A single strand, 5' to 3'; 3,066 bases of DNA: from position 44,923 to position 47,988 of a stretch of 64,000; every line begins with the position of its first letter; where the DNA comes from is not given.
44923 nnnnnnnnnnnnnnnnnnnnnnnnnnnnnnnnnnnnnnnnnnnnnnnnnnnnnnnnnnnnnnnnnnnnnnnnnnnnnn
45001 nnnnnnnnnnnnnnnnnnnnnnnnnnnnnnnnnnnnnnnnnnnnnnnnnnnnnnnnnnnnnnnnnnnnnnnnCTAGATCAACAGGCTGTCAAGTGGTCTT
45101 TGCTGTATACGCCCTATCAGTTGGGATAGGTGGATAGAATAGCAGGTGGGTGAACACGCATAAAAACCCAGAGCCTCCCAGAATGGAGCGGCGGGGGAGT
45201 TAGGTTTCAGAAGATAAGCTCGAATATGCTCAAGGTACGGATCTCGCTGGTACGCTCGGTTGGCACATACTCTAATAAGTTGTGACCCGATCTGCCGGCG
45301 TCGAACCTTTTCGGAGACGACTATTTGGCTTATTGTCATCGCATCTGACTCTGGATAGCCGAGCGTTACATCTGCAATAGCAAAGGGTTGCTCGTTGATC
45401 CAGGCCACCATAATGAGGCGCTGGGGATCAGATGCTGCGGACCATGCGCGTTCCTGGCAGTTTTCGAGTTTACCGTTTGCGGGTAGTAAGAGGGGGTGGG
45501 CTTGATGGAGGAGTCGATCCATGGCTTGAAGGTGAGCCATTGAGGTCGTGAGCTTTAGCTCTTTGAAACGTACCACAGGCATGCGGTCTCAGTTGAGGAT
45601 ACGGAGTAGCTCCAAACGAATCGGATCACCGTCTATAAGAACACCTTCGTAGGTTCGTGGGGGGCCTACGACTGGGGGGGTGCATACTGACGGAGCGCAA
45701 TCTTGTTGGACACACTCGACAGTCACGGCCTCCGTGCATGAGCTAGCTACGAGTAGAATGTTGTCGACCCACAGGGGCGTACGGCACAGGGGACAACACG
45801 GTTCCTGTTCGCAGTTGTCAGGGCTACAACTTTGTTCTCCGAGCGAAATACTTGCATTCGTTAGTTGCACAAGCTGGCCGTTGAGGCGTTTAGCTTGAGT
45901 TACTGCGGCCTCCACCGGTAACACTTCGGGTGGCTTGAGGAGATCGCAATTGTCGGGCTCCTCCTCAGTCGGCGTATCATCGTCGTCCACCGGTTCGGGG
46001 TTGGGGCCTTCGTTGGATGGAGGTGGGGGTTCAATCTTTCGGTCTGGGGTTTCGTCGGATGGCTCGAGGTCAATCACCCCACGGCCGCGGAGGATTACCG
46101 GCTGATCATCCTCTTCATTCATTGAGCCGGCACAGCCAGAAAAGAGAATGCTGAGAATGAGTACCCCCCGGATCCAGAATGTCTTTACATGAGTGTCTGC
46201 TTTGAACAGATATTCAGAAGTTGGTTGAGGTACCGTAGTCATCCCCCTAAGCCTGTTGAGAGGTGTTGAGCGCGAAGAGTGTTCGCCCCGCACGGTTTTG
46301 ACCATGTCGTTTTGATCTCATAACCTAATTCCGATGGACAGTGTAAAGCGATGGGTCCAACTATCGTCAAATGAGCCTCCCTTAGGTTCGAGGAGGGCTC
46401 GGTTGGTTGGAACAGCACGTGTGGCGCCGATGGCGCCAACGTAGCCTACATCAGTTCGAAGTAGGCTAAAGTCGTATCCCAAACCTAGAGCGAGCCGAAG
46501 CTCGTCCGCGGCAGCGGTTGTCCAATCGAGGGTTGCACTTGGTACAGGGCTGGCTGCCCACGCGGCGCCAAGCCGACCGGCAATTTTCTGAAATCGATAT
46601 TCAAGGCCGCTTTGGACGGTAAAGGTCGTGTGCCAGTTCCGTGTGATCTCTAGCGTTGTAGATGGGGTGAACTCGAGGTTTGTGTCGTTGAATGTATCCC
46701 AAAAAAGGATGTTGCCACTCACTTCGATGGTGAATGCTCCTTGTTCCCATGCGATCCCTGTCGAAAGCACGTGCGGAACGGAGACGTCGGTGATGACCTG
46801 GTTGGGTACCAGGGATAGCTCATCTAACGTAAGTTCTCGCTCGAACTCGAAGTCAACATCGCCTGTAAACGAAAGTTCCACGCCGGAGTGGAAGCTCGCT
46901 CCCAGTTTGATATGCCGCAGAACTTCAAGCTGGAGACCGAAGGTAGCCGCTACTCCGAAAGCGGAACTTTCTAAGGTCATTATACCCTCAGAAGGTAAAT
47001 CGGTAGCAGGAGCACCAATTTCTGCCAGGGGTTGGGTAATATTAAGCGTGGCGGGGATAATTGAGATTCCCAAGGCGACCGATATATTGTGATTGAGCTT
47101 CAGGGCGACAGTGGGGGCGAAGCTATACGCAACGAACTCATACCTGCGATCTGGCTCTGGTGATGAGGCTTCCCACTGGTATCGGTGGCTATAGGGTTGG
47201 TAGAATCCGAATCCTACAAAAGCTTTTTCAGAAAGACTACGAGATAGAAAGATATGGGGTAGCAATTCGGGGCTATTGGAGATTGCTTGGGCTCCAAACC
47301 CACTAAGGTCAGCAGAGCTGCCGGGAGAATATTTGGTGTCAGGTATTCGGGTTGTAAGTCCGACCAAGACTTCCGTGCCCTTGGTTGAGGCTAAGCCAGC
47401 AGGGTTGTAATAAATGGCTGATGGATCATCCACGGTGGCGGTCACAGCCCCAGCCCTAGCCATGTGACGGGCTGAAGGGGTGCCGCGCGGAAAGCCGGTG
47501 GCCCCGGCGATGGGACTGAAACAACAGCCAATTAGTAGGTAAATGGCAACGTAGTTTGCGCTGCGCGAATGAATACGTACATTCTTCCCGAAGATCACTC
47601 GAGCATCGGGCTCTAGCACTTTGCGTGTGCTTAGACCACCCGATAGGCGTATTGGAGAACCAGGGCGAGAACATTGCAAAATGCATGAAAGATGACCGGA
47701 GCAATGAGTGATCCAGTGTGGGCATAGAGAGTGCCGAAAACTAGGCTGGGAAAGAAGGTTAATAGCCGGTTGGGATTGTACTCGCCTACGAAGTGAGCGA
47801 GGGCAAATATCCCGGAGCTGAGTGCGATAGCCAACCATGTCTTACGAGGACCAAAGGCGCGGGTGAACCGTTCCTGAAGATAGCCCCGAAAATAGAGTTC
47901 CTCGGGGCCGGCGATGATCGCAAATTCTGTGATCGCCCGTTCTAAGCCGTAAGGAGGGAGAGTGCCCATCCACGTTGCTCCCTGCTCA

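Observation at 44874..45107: Nested insertion: family C copy inside a family A-type hairpin, with precise reconstruction of the target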

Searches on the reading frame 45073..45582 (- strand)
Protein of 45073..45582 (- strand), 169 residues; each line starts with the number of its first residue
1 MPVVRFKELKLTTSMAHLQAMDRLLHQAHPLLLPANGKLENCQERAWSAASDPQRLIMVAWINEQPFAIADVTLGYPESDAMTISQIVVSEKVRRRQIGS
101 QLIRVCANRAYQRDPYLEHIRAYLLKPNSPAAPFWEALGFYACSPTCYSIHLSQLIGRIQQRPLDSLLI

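Call 16: find_encoding_contigs(protein=window:45073-45582:-, flank=5000)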
Protein window:45073-45582:- (169 aa): no gene with exactly this product is on record in the collection.

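Call 17: find_related_loci(query=window:45073-45582:-, collection=genome_contigs, flank=5000)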
Query window:45073-45582:- (169 aa) in genome_contigs; peptide patterns used: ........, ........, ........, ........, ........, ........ (x = any residue, [..] = any of these).
164 stretches matched a pattern; 3 encode a relative of the query (tblastn E <= 1e-3); 3 distinct loci.
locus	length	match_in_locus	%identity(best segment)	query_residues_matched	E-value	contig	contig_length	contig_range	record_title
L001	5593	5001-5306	24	53-165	7e-7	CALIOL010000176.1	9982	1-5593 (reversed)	MAG: uncultured Ilumatobacter sp. isolate R2_Bin_METABAT__106_sub_1 genome assembly, contig: c_000000207830, whole genom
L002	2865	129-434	25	53-165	1e-6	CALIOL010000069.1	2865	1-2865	MAG: uncultured Ilumatobacter sp. isolate R2_Bin_METABAT__106_sub_1 genome assembly, contig: c_000000542582, whole genom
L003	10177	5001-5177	36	77-140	9e-6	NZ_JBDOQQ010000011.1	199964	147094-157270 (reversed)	Roseomonas sp. CAU 1739 contig11, whole genome shotgun sequence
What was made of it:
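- Tried and rejected: In genome_contigs it has only hits of 24-36% identity (call 17).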

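Call 20: search_protein_families(library=pfam, proteins=[window:45073-45582:-])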
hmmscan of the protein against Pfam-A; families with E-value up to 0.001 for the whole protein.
window:45073-45582:- (169 aa): 3 families
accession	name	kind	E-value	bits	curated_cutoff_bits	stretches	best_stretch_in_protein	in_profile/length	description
PF00583.31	Acetyltransf_1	-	1.2e-09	38.9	20.7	1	44-140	24-116/116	Acetyltransferase (GNAT) family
PF13508.13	Acetyltransf_7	-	6.9e-08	33.2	27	1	56-140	4-82/84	Acetyltransferase (GNAT) domain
PF13673.13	Acetyltransf_10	-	1.1e-05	25.9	23.6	1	53-148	29-115/128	Acetyltransferase (GNAT) domain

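Call 22: find_homologous_proteins(query=window:45073-45582:-)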
Query window:45073-45582:- (169 aa): 1 proteins with E <= 0.001 among 39 candidates.
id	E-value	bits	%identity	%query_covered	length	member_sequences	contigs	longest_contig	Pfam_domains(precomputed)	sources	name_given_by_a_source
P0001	2.1e-108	377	100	100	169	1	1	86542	PF13673.14,PF13508.14,PF00583.32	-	-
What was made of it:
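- Tried and rejected: The GNAT protein has no homologue other than itself among 5.8 billion proteins (call 22).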

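Call 60: search_solved_structures(query=window:45073-45582:-, max_evalue=0.01, show_alignments=2)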
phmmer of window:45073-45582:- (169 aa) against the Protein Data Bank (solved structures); distinct sequences matched with E-value up to 0.01: 2.
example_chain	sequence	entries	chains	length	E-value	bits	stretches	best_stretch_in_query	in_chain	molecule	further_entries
3exn_A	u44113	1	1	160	2.2e-05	27.7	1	46-140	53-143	Probable acetyltransferase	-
3ld2_A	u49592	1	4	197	0.0027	21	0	57-141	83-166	Putative acetyltransferase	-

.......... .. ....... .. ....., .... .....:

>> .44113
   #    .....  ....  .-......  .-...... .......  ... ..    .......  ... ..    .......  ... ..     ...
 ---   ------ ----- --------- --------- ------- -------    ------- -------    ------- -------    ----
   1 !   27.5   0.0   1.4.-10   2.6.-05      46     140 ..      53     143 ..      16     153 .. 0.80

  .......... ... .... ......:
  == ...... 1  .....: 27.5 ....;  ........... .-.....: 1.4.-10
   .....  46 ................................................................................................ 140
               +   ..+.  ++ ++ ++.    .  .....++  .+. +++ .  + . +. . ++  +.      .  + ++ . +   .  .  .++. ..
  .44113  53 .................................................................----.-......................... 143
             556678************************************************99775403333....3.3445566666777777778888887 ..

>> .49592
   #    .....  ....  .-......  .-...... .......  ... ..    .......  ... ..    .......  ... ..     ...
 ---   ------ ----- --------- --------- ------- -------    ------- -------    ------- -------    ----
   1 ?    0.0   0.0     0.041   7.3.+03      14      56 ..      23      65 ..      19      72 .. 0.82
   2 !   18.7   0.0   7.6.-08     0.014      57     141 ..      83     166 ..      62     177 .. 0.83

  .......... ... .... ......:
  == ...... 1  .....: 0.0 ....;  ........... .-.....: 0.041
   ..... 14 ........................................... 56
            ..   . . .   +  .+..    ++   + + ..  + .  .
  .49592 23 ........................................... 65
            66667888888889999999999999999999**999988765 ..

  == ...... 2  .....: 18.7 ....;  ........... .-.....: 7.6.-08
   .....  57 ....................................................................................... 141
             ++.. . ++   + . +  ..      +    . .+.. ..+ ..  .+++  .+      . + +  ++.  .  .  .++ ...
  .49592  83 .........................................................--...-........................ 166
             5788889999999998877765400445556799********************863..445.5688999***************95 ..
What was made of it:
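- The GNAT fold ends where the MITE-derived tail starts: homologue 3exn has 17 residues after the aligned block, and the query has 18 non-MITE residues there (call 60).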

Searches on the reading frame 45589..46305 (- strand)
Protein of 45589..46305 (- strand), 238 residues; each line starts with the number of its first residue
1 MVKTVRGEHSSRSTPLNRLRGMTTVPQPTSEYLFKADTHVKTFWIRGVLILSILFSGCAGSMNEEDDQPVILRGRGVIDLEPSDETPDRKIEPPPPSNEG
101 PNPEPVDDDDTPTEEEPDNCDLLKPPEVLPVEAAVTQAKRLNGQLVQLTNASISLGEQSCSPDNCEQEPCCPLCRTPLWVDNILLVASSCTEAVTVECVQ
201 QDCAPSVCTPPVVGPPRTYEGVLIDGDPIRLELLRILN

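Call 20: search_protein_families(library=pfam, proteins=[window:45589-46305:-])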
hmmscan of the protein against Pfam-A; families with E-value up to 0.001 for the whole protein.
window:45589-46305:- (238 aa): 0 families

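Call 27: find_encoding_contigs(protein=window:45589-46305:-, flank=10000)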
Protein window:45589-46305:- (238 aa): no gene with exactly this product is on record in the collection.

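Call 42: find_encoding_contigs(protein=window:45589-46242:-, flank=10000)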
Protein window:45589-46242:- (217 aa): 1 contig read that carries it; 1 place shown.
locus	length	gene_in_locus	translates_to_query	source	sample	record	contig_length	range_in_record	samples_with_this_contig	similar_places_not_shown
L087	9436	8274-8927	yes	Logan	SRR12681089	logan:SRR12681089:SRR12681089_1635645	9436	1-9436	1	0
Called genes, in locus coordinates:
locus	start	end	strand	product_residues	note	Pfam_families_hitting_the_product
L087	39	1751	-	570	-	PF00072:Response_reg, PF28256:CCDC171 (weak)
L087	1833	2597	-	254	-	PF13490:zf-HC2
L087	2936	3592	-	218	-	PF04542:Sigma70_r2, PF08281:Sigma70_r4_2, PF04545:Sigma70_r4 (weak)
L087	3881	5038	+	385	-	PF00188:CAP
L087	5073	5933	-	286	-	PF11306:DUF3108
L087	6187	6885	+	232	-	PF02517:Rce1-like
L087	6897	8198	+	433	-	PF03349:Toluene_X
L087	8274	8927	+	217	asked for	-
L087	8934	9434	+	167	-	?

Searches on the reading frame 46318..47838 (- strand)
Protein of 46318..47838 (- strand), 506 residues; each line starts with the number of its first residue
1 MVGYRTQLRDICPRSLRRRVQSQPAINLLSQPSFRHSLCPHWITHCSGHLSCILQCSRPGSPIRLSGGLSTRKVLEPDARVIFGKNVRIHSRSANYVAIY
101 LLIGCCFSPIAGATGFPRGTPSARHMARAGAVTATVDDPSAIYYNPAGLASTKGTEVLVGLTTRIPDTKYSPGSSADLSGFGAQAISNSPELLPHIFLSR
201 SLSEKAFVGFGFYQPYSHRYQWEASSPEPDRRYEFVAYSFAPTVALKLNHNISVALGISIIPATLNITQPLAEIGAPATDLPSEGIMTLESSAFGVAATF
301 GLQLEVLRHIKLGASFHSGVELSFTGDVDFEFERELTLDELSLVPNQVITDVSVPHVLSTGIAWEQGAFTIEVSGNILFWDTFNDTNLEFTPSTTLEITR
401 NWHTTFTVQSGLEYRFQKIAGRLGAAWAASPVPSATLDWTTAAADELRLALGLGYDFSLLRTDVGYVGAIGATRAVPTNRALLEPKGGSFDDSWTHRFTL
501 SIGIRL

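Call 20: search_protein_families(library=pfam, proteins=[window:46318-47838:-])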
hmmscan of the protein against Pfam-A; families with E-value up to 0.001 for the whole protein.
window:46318-47838:- (506 aa): 1 family
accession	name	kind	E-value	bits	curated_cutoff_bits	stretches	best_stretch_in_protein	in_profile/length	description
PF03349.22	Toluene_X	-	8.5e-28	97.4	29.7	1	106-480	3-393/421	Outer membrane protein transport protein (OMPP1/FadL/TodX)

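Call 65: find_homologous_proteins(query=window:46318-47619:-, max_evalue=1e-20)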
Query window:46318-47619:- (433 aa): 20 proteins with E <= 1e-20 among 8000 candidates.
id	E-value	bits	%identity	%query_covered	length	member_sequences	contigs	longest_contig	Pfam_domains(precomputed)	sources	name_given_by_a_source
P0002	7.5e-288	972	100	100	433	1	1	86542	PF03349.23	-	-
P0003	3.3e-70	255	35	91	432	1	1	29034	PF03349.23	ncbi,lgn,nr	ncbi:MAG: outer membrane protein transport protein [Myxococcales bacterium]|nr:outer membrane protei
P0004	3.7e-60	222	31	94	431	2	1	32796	PF03349.23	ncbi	-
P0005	8.0e-60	221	33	94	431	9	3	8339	PF03349.23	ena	-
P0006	1.2e-58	217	32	94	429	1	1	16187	PF03349.23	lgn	-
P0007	1.5e-58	217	34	93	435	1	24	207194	PF03349.23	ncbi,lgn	-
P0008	2.0e-58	216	34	91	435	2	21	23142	PF03349.23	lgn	-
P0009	5.3e-58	215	34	96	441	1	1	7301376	PF03349.23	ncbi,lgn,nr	ncbi:MAG: outer membrane protein transport protein [Deltaproteobacteria bacterium]|nr:outer membrane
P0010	2.6e-54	203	31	94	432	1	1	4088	PF03349.23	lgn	-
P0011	2.3e-42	163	32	92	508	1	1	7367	PF03349.23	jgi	jgi:long-chain fatty acid transport protein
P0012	1.6e-37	147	29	92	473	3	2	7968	PF13505.13,PF03349.23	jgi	jgi:long-chain fatty acid transport protein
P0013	1.0e-35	141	31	94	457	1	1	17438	PF03349.23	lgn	-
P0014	4.4e-27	113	26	86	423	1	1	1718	PF10677.16,PF03349.23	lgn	-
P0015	4.7e-26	110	26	97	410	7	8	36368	PF13505.13,PF10677.16,PF13609.13,PF03349.23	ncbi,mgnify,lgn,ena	mgnify:CR=1 FL=1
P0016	8.8e-26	109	28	93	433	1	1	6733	PF03349.23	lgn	-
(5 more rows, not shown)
